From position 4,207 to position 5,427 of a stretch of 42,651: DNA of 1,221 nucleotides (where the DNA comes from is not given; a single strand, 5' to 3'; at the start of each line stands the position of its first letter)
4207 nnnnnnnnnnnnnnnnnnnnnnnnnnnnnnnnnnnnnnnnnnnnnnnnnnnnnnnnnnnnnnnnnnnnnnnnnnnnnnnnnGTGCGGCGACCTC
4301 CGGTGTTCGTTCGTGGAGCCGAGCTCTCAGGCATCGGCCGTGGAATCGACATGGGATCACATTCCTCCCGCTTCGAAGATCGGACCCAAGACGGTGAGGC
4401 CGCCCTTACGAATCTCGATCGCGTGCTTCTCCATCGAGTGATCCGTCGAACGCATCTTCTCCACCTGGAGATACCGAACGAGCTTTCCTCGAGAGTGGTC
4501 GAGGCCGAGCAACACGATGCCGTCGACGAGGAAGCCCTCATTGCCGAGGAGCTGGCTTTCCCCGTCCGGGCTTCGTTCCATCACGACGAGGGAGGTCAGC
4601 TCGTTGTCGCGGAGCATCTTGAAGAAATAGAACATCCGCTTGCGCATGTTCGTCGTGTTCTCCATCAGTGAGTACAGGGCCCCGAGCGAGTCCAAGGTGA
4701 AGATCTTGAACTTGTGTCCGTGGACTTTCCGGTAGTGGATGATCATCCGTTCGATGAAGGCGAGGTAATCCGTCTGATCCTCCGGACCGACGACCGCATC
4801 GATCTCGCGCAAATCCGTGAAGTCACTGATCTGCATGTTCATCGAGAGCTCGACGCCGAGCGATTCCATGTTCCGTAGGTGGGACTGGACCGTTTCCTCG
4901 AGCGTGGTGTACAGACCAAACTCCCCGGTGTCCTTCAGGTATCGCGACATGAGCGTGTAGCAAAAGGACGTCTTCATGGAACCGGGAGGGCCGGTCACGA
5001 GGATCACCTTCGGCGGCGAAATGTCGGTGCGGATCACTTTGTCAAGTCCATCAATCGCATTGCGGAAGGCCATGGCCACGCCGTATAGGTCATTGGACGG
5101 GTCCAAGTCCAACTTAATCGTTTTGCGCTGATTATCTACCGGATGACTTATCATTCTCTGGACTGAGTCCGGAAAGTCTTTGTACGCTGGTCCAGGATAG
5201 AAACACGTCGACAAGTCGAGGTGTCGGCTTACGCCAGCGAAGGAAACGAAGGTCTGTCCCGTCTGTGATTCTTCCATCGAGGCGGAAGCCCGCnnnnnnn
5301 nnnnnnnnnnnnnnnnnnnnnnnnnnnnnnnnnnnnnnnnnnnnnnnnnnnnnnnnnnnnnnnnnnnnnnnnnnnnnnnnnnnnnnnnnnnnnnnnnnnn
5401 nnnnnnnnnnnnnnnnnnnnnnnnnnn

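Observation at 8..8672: Zinc-ribbon / KaiC-like / DnaA-DUF835 five-gene neighbourhood: candidate uncharacterised two-ATPase membrane-associated system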

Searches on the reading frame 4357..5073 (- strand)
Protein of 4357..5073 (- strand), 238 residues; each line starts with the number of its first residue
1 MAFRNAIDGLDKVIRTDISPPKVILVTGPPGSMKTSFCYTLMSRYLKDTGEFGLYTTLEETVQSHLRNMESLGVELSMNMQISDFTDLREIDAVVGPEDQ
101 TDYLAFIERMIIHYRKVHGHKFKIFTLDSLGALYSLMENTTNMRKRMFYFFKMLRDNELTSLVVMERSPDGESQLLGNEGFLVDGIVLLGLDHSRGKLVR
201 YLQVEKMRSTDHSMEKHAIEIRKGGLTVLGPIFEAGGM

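Call 75: search_protein_families(library=padloc, proteins=[window:4357-5073:-], max_evalue=0.01)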
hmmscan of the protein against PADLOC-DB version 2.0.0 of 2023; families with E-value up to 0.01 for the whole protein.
window:4357-5073:- (238 aa): 1 family
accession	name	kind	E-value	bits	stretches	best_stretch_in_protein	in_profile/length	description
PDLC04140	mad8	-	0.0038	14.8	1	14-74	20-76/314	mads_8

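Call 76: search_protein_families(library=phrogs, proteins=[window:4357-5073:-], max_evalue=0.001)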
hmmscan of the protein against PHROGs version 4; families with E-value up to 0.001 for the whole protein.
window:4357-5073:- (238 aa): 3 families
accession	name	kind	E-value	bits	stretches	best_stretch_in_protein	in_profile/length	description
phrog_97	-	other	9.7e-08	32.6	1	20-135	72-178/506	UvsX-like recombinase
phrog_239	-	DNA, RNA and nucleotide metabolism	8.9e-05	22.6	1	8-152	346-498/801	DNA primase/helicase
phrog_19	-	DNA, RNA and nucleotide metabolism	0.00033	20.6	1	7-79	339-410/621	DnaB-like replicative helicase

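Call 77: find_homologous_proteins(query=window:4357-5073:-, max_evalue=1e-10)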
Query window:4357-5073:- (238 aa): 725 proteins with E <= 1e-10 among 988 candidates; the best 120 are listed.
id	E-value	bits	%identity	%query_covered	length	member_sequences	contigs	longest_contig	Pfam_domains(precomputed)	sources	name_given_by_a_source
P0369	2.6e-149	513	98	100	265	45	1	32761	PF06745.20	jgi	jgi:KaiC/GvpD/RAD55 family RecA-like ATPase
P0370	3.5e-147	506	96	100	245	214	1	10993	PF06745.20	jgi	jgi:KaiC/GvpD/RAD55 family RecA-like ATPase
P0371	2.4e-143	493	93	99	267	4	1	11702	PF06745.20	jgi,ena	jgi:KaiC/GvpD/RAD55 family RecA-like ATPase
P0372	8.4e-142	488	93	100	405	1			PF06745.20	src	-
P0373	1.3e-140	485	92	100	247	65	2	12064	PF06745.20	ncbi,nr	ncbi:MAG TPA: ATPase domain-containing protein [Thermoplasmata archaeon]|nr:ATPase domain-containing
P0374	4.7e-140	483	95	100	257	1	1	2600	PF06745.20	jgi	-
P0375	1.1e-138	478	90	100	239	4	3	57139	PF06745.20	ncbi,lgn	-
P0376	3.1e-135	467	85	100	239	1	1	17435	PF06745.20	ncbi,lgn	-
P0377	5.7e-134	463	86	100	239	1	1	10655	PF06745.20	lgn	-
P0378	1.7e-133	461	86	100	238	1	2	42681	PF06745.20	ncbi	-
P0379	2.1e-133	461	86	100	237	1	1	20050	PF06745.20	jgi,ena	-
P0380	2.3e-133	461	86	100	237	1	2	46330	PF06745.20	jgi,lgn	jgi:KaiC/GvpD/RAD55 family RecA-like ATPase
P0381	3.5e-133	460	85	100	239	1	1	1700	PF06745.20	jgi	jgi:KaiC/GvpD/RAD55 family RecA-like ATPase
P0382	5.1e-133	460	84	100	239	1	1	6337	PF06745.20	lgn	-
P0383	5.1e-133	460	85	100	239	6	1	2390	PF06745.20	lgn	-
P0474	1.6e-117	409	75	99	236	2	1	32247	PF06745.20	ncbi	-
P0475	2.7e-117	408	75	99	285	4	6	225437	PF06745.20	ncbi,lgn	-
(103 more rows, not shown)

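Call 78: find_encoding_contigs(protein=P0475, flank=10000, max_places=2)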
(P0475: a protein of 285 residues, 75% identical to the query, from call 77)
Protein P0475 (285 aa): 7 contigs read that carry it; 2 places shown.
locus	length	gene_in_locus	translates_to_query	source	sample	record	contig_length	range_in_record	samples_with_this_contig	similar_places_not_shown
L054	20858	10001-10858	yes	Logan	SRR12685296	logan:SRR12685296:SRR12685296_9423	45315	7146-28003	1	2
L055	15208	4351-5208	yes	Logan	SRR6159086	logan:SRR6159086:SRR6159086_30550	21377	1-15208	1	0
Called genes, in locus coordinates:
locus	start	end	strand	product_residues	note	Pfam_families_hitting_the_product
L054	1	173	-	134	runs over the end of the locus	PF01850:PIN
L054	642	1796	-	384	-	PF01979:Amidohydro_1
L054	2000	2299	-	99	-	-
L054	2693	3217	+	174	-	-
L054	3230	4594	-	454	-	PF02133:Transp_cyt_pur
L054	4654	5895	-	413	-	PF00162:PGK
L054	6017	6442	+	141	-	-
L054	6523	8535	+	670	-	PF13401:AAA_22 (faint), PF00308:Bac_DnaA, PF05763:DUF835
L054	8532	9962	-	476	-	PF10571:UPF0547 (faint), PF13240:Zn_Ribbon_1 (faint), PF13248:Zn_ribbon_3 (faint), PF17032:Zn_ribbon_15 (faint), PF18912:DZR_2 (faint), PF23455:DUF7129 (faint), PF12773:DZR (weak)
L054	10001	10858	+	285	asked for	PF06745:ATPase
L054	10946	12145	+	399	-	-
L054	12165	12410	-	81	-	PF12838:Fer4_7 (weak), PF13237:Fer4_10, PF00037:Fer4, PF14697:Fer4_21, PF12838:Fer4_7, PF25160:LdpA_Fe-S-bd (weak), PF13187:Fer4_9 (weak), PF00037:Fer4, +7 more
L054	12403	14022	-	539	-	PF23545:Zn_ribbon_HMPTM, PF04055:Radical_SAM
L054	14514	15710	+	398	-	PF01904:DUF72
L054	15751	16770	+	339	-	PF00752:XPG_N, PF00867:XPG_I, PF01367:5_3_exonuc (weak)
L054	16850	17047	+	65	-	-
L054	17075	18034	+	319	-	-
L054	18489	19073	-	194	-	PF00753:Lactamase_B, PF12706:Lactamase_B_2 (weak), PF00753:Lactamase_B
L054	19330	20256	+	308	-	PF00583:Acetyltransf_1 (weak), PF13508:Acetyltransf_7 (faint)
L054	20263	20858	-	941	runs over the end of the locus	PF27881:CRWN_N (faint), PF06745:ATPase, PF24336:DUF7504 (weak)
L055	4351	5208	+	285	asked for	PF06745:ATPase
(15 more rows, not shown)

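Call 79: find_encoding_contigs(protein=P0474, flank=10000, max_places=2)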
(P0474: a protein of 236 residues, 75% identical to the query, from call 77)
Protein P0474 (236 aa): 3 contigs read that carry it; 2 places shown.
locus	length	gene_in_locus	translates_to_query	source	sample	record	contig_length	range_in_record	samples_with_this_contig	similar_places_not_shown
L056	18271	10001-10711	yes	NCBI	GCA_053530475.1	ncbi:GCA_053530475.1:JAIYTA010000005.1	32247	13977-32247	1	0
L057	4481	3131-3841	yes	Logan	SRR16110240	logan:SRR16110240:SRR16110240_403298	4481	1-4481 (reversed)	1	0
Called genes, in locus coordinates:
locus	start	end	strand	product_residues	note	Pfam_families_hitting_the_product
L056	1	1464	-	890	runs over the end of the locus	PF01979:Amidohydro_1, PF00587:tRNA-synt_2b, PF03129:HGTP_anticodon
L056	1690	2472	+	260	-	PF08241:Methyltransf_11, PF13649:Methyltransf_25 (weak)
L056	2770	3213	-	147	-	-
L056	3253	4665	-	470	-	PF02133:Transp_cyt_pur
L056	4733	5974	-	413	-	PF00162:PGK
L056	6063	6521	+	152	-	-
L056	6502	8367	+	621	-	PF00308:Bac_DnaA, PF01695:IstB_IS21 (weak), PF13401:AAA_22 (faint), PF05763:DUF835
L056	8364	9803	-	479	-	PF13240:Zn_Ribbon_1 (faint), PF13248:Zn_ribbon_3 (faint), PF17032:Zn_ribbon_15 (faint), PF23455:DUF7129 (faint), PF12773:DZR (weak)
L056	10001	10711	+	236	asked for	PF06745:ATPase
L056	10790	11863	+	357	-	-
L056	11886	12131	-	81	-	PF12838:Fer4_7 (weak), PF12797:Fer4_2 (weak), PF13237:Fer4_10, PF00037:Fer4, PF14697:Fer4_21, PF12838:Fer4_7, PF25160:LdpA_Fe-S-bd (weak), PF00037:Fer4, +7 more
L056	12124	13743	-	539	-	PF23545:Zn_ribbon_HMPTM, PF04055:Radical_SAM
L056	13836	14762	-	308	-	PF01904:DUF72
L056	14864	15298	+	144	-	PF13240:Zn_Ribbon_1 (weak)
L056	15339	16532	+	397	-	PF01904:DUF72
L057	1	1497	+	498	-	?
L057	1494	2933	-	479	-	PF13240:Zn_Ribbon_1 (faint), PF13248:Zn_ribbon_3 (faint), PF17032:Zn_ribbon_15 (faint), PF23455:DUF7129 (faint), PF12773:DZR (weak)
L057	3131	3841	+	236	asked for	PF06745:ATPase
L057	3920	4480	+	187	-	?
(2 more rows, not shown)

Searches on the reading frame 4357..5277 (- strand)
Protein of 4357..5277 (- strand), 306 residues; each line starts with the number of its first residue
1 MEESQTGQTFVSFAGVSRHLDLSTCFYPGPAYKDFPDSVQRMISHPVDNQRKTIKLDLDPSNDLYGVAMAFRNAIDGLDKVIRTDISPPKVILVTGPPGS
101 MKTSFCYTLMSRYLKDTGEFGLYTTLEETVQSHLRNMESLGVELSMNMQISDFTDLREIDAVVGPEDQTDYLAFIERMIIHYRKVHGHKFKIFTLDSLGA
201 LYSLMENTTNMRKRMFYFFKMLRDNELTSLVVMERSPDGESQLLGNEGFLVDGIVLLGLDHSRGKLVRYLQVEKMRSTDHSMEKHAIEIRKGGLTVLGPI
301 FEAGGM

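Call 3: search_protein_families(library=pfam, proteins=[window:4357-5277:-], max_evalue=0.01)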
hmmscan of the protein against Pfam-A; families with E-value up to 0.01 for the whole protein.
window:4357-5277:- (306 aa): 2 families
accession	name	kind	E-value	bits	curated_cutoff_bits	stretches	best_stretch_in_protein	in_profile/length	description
PF06745.19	ATPase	-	1.7e-34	119.6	26.6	1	74-297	4-227/231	KaiC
PF20720.3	nSTAND3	-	0.0054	16.9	27.2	0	90-120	18-48/155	Novel STAND NTPase 3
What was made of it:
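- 4357..5073 (-): Gene c, 238 aa: a single-domain KaiC-like RecA-superfamily ATPase with intact motifs. Pfam PF06745, E = 1.7e-34 (call 3).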

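Call 4: search_protein_families(library=ncbifam, proteins=[window:4357-5277:-], max_evalue=0.01)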
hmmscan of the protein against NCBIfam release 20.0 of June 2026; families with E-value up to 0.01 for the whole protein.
window:4357-5277:- (306 aa): 10 families
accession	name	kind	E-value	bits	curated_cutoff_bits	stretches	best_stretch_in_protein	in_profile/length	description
NF006799.0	PRK09302.1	equivalog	9.2e-27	93.8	408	1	72-297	14-239/515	circadian clock protein KaiC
TIGR03877.1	thermo_KaiC_1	hypoth_equivalog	2.4e-19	69.8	307.25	1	72-296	5-232/238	KaiC domain-containing protein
TIGR03881.1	KaiC_arch_4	hypoth_equivalog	2.6e-19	69.8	247.8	1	74-296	6-228/231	KaiC domain-containing protein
TIGR03880.1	KaiC_arch_3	hypoth_equivalog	3.4e-15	56.2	249.45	1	75-297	2-218/224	KaiC domain-containing protein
TIGR02655.1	circ_KaiC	equivalog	3.9e-15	55.5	546.25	1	72-296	4-228/484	circadian clock protein KaiC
NF004723.0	PRK06067.1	subfamily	3.8e-06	26.6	194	1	77-281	22-218/243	flagellar accessory protein FlaH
NF052589.1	ArlH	equivalog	0.00016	21.4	215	1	78-234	9-160/229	archaellum protein ArlH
TIGR03878.1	thermo_KaiC_2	hypoth_equivalog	0.0027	17.1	232.2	0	157-295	102-252/259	KaiC domain-containing protein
TIGR02533.1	type_II_gspE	equivalog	0.0076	15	630.25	0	74-149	231-300/486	type II secretion system ATPase GspE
NF004629.0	PRK05973.1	equivalog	0.0083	15.2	156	0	84-150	59-124/237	DNA helicase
